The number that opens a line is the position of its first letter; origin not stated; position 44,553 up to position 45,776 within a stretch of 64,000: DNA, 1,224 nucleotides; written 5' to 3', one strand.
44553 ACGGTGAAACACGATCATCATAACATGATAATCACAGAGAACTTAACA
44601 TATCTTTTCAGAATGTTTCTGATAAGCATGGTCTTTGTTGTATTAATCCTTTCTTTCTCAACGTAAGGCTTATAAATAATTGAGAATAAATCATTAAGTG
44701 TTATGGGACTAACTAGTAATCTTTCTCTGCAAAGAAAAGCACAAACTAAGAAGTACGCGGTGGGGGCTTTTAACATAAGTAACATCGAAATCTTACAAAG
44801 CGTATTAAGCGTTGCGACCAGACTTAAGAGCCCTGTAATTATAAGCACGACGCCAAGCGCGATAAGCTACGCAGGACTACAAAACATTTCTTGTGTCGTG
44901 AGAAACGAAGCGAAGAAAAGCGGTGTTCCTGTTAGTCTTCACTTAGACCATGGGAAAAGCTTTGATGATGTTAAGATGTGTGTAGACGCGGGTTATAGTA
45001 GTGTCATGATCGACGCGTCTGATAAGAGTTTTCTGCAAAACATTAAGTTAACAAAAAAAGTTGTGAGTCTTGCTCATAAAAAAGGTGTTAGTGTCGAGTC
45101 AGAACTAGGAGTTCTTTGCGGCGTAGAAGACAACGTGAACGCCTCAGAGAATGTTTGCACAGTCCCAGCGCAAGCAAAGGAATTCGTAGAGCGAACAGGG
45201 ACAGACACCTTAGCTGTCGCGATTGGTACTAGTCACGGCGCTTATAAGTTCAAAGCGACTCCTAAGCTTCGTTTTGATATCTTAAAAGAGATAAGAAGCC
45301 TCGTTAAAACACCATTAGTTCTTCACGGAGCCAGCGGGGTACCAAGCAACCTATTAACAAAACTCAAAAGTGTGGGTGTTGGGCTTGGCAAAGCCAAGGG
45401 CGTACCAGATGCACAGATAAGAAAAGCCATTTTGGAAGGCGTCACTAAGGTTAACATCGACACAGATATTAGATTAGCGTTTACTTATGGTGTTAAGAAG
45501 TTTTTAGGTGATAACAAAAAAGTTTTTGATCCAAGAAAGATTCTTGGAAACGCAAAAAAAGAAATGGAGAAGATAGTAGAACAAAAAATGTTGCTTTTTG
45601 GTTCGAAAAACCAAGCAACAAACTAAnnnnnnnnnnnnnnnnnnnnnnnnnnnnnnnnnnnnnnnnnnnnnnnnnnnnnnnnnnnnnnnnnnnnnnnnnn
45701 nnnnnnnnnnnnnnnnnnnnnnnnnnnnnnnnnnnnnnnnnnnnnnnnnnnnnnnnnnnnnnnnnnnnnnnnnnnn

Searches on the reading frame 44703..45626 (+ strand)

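Call 20: search_protein_families(library=pfam, proteins=[window:44703-45626:+], max_evalue=0.001)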
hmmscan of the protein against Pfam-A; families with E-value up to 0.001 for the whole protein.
window:44703-45626:+ (307 aa): 1 family
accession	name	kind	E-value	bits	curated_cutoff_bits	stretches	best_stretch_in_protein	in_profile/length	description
PF01116.26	F_bP_aldolase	-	3.5e-98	329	25.5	1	9-304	6-277/277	Fructose-bisphosphate aldolase class-II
